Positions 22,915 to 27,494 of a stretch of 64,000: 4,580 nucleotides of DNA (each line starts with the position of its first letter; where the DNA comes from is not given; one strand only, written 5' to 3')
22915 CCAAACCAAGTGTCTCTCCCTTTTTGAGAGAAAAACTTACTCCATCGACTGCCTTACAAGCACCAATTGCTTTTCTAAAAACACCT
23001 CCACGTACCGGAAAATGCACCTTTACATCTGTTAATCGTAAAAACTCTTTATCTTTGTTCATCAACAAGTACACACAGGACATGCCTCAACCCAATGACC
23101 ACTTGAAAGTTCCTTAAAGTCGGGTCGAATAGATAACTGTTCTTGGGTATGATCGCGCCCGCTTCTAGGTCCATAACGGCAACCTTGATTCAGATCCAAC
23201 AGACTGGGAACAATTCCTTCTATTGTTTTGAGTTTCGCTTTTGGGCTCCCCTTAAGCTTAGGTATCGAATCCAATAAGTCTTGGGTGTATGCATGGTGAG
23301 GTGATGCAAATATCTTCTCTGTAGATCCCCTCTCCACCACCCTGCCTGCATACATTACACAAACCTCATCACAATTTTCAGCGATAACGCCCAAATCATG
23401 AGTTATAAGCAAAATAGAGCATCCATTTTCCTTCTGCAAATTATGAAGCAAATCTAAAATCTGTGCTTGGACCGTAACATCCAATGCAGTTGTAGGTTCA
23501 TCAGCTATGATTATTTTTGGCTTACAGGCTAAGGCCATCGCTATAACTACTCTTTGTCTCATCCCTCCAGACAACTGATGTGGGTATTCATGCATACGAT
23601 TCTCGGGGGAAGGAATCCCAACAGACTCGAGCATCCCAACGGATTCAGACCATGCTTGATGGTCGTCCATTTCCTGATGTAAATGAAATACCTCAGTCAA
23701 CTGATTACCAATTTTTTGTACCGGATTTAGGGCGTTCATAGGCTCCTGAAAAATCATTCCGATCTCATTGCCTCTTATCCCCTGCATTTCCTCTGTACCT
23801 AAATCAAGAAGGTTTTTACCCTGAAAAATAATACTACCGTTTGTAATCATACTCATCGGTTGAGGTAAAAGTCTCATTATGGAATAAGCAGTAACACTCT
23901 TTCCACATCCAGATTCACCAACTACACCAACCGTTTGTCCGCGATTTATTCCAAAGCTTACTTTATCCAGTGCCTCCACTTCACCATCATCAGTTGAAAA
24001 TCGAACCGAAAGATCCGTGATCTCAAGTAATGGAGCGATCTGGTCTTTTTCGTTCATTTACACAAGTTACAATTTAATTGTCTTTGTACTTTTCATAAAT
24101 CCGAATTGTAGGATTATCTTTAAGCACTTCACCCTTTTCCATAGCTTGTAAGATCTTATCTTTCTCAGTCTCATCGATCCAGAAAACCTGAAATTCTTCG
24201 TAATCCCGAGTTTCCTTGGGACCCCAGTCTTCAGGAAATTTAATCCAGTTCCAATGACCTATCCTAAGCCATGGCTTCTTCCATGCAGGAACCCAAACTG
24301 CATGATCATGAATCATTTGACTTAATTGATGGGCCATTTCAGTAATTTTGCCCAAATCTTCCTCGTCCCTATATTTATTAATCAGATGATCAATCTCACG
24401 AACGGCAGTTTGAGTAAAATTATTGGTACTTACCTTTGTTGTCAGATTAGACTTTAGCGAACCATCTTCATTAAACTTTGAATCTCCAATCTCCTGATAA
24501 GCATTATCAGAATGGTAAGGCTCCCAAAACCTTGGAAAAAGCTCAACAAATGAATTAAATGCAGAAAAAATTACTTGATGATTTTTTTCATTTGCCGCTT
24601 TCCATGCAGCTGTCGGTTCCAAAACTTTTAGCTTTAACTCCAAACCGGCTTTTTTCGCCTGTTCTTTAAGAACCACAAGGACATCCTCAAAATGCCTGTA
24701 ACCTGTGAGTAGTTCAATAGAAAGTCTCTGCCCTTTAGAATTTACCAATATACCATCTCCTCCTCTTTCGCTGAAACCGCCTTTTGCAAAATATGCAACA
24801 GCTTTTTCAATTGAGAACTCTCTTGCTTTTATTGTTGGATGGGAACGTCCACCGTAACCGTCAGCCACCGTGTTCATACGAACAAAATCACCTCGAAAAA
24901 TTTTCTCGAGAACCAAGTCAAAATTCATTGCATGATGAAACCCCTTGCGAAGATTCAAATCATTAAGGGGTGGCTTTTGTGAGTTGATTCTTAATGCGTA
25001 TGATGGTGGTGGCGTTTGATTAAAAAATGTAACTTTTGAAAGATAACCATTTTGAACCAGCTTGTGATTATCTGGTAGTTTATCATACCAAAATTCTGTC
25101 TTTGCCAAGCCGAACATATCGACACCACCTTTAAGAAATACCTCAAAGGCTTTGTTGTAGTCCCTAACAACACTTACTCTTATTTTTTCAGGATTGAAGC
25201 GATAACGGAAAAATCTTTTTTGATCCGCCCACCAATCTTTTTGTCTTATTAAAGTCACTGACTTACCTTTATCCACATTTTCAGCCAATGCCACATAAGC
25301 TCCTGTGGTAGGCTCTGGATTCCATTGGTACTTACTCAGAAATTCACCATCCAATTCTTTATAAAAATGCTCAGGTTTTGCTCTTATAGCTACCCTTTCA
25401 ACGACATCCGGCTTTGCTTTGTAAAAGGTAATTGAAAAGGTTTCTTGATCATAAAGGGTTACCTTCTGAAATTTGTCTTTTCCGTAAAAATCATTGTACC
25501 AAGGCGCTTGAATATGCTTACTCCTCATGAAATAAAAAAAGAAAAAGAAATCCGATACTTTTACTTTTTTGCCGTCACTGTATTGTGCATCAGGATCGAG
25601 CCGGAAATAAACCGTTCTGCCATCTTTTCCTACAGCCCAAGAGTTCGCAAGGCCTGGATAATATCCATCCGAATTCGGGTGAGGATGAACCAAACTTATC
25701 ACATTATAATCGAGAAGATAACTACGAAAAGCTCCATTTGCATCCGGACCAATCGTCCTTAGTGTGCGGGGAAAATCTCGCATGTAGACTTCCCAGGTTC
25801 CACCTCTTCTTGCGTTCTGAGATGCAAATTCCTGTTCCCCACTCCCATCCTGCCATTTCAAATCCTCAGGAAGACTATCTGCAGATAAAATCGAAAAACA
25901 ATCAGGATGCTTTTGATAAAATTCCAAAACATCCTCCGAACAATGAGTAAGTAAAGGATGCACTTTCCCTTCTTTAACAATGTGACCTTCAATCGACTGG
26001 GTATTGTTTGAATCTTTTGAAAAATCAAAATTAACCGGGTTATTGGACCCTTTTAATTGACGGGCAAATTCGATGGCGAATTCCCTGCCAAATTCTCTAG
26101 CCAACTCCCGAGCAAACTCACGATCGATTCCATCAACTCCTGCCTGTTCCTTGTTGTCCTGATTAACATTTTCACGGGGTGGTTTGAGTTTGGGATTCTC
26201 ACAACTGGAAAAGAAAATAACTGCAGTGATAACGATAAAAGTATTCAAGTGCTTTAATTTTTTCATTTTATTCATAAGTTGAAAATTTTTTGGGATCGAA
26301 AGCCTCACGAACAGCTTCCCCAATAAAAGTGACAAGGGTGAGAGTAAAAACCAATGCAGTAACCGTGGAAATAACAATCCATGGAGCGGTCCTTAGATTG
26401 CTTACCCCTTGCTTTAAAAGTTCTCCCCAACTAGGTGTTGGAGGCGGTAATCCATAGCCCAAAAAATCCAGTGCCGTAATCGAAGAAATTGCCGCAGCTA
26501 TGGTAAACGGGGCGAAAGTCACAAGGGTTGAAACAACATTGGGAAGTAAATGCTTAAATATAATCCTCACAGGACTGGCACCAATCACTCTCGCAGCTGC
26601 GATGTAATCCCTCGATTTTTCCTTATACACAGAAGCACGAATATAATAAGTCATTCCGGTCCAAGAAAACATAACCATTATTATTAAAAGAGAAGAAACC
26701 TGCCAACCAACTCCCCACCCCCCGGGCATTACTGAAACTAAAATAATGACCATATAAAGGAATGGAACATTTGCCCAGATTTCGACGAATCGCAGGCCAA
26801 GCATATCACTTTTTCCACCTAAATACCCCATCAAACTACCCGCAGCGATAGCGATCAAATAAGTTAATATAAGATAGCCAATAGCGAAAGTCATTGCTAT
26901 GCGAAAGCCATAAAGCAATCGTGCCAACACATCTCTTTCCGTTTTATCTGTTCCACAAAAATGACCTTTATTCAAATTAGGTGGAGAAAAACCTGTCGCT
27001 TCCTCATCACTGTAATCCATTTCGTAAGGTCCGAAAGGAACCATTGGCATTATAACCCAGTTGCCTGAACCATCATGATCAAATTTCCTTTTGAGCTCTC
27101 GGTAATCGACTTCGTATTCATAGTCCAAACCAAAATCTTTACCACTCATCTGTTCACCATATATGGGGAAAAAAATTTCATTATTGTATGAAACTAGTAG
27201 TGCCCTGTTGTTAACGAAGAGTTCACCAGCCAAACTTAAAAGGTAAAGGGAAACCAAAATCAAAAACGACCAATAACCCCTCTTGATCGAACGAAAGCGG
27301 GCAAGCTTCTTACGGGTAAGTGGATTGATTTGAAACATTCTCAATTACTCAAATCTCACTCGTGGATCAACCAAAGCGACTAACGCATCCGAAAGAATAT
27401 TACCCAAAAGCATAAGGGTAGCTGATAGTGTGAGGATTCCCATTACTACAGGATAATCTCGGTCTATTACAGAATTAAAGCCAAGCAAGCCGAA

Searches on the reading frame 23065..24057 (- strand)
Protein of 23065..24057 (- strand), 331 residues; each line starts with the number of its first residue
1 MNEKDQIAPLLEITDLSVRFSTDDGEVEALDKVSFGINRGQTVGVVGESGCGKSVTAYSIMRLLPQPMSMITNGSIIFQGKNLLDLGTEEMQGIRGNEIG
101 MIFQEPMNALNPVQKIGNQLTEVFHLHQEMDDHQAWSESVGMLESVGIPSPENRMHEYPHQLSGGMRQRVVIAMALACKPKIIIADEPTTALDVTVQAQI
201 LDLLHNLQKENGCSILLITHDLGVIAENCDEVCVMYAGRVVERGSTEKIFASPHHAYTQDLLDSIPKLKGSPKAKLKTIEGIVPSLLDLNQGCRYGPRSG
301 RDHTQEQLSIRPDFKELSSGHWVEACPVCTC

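Call 4: search_protein_families(library=pfam, proteins=[window:23065-24057:-], max_evalue=1)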
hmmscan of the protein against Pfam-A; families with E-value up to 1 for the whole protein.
window:23065-24057:- (331 aa): 16 families
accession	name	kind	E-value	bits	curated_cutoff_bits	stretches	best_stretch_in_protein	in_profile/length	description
PF00005.33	ABC_tran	-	3.3e-29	102.7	25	1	30-190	1-137/137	ABC transporter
PF08352.17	oligo_HPY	-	4.1e-15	56.4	27.1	1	241-298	1-57/65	Oligopeptide/dipeptide transporter, C-terminal region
PF13304.12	AAA_21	-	6.5e-06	26.8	27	1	155-225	231-303/304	AAA domain, putative AbiEii toxin, Type IV TA system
PF02463.25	SMC_N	-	0.00017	21.5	40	1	42-235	26-211/220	RecF/RecN/SMC N terminal domain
PF00006.31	ATP-synt_ab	-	0.0015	18.7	29.5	1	35-140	9-73/213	ATP synthase alpha/beta family, nucleotide-binding domain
PF06745.19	ATPase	-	0.0099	15.7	26.6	1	27-57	5-36/231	KaiC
PF13401.12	AAA_22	-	0.012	16.3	27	1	45-80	10-33/130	AAA domain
PF00910.28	RNA_helicase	-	0.014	16.3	21.5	1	45-81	3-39/105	RNA helicase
PF05621.17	TniB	-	0.034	14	22.4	0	169-218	109-160/189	Bacterial TniB protein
PF00004.35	AAA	-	0.056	14.3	21.2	1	45-77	3-35/131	ATPase family associated with various cellular activities (AAA)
PF13481.12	AAA_25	-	0.056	13.5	27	0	18-61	10-54/195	AAA domain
PF12775.13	AAA_7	-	0.067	13.2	25.8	1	37-70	30-65/181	P-loop containing dynein motor region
PF13191.12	AAA_16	-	0.11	13.4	32.6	1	37-67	19-51/167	AAA ATPase domain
PF01078.27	Mg_chelatase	-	0.11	12.4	20.3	0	43-67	25-49/207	Magnesium chelatase, subunit ChlI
PF05729.18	NACHT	-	0.21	11.8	26.7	1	42-66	2-26/167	NACHT domain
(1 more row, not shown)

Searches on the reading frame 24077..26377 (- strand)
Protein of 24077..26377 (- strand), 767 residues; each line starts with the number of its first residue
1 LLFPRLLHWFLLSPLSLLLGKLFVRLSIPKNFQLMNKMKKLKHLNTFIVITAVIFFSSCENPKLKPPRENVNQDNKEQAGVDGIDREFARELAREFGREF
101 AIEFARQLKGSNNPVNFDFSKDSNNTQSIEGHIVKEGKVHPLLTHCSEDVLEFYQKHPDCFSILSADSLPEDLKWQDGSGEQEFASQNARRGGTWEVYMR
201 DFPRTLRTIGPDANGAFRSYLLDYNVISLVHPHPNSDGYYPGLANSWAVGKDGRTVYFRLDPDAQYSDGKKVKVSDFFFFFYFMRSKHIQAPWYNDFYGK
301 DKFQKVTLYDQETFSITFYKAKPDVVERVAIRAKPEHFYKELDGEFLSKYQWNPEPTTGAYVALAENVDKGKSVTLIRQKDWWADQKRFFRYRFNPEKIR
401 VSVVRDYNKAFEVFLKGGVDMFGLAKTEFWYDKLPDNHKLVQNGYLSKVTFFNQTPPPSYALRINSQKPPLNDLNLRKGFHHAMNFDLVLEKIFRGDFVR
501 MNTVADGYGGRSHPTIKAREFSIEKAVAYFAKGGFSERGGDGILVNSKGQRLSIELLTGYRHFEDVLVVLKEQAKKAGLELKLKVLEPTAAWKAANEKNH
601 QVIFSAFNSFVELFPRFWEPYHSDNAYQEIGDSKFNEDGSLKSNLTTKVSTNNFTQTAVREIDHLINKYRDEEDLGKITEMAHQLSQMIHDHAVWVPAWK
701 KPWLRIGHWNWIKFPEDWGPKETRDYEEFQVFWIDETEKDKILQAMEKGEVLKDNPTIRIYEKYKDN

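Call 4: search_protein_families(library=pfam, proteins=[window:24077-26377:-], max_evalue=1)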
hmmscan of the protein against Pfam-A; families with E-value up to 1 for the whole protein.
window:24077-26377:- (767 aa): 2 families
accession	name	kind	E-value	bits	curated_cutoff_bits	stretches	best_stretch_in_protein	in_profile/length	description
PF00496.27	SBP_bac_5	-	7.9e-44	150.7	32.4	1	239-621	2-360/368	Bacterial extracellular solute-binding proteins, family 5 Middle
PF06462.18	Hyd_WA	-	0.094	13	21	1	247-260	3-15/30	Propeller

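Call 12: search_protein_families(library=ncbifam, proteins=[window:24077-26377:-], max_evalue=0.01)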
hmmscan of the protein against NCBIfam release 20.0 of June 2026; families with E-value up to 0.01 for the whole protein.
window:24077-26377:- (767 aa): 8 families
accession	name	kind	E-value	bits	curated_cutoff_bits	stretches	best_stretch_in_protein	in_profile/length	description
TIGR02294.1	nickel_nikA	equivalog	1.2e-18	66.9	393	1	237-649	45-432/501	nickel ABC transporter substrate-binding protein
NF045467.1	Opp4A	equivalog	8.5e-18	63.9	650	1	243-587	82-436/556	oligopeptide ABC transporter substrate-binding protein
NF045468.1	Opp5A_nikA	equivalog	5.6e-07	28.4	600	1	462-655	246-430/488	nickel ABC transporter substrate-binding protein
TIGR04028.1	SBP_KPN_01854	hypoth_equivalog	1.2e-06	27.4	468.5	1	229-601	34-397/509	TIGR04028 family ABC transporter substrate-binding protein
NF047575.1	opine_bind_CntA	exception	1.6e-06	27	800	1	235-584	73-410/535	staphylopine-dependent metal ABC transporter substrate-binding lipoprotein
NF011684.0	PRK15104.1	equivalog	3.5e-05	22.7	947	1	239-493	82-332/543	oligopeptide ABC transporter substrate-binding protein OppA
NF043070.1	DppA_dipep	equivalog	0.00078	18.1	1005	0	240-294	75-133/535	dipeptide ABC transporter periplasmic-binding protein DppA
NF001646.0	PRK00420.1-3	equivalog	0.0063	16.8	117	0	643-689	64-110/117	hypothetical protein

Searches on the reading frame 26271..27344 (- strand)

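Call 4: search_protein_families(library=pfam, proteins=[window:26271-27344:-], max_evalue=1)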
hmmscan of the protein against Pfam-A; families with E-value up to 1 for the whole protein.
window:26271-27344:- (358 aa): 2 families
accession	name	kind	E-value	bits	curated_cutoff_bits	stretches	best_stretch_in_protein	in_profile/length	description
PF00528.27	BPD_transp_1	-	1.2e-27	97.3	26.4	1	165-353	1-182/184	Binding-protein-dependent transport system inner membrane component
PF06084.16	Cytomega_TRL10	-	0.5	10.8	20.2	0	57-106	74-124/149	Cytomegalovirus TRL10 protein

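Call 12: search_protein_families(library=ncbifam, proteins=[window:26271-27344:-], max_evalue=0.01)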
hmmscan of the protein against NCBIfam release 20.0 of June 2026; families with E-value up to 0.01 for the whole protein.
window:26271-27344:- (358 aa): 22 families
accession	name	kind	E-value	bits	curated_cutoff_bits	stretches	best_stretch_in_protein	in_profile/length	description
NF011596.0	PRK15021.1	subfamily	7.3e-80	268.5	439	1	3-353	1-339/341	microcin C ABC transporter permease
NF045476.1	Opp4C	equivalog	3.1e-60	203.8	350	1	124-352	53-278/278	oligopeptide ABC transporter permease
NF045474.1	Opp2C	equivalog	2.3e-48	164.8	300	1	125-350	17-236/236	nickel transporter permease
TIGR02790.1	nickel_nikC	equivalog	1.7e-46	158.9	358.45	1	126-350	40-258/258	nickel ABC transporter permease subunit NikC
NF045475.1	Opp3C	equivalog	1.7e-46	158.8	450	1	118-352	98-326/328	oligopeptide ABC transporter permease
NF011935.0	PRK15406.1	equivalog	1.3e-45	156.5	433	1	109-352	62-300/302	oligopeptide ABC transporter permease OppC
NF045473.1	Opp1C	equivalog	9e-45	153.1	350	1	127-352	47-266/267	nickel/cobalt ABC transporter permease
NF008160.0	PRK10913.1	equivalog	5.9e-40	137.6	483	1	127-352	78-297/300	dipeptide ABC transporter permease DppC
NF007738.0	PRK10417.1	equivalog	8.7e-39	133.7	335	1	118-353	44-271/277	nickel ABC transporter permease subunit NikC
NF011662.0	PRK15082.1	equivalog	1.2e-35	123.4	484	1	111-352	67-299/303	glutathione ABC transporter permease GsiD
NF047573.1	opine_perm_CntC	exception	1.5e-33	116.3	440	1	126-352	50-270/271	staphylopine uptake ABC transporter permease subunit CntC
NF043080.1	MMSYN1_0166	equivalog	1.1e-32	113.2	370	1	120-353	75-305/307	oligopeptide ABC transporter permease OppC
NF011691.0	PRK15111.1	equivalog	5.3e-28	98.4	379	1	127-349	75-291/296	putrescine export ABC transporter permease SapC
NF007376.0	PRK09881.1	equivalog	3.3e-26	92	434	1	126-353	72-293/298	D,D-dipeptide ABC transporter permease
NF045472.1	Opp4B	equivalog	2.8e-08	33.4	450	1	221-343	193-308/319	oligopeptide ABC transporter permease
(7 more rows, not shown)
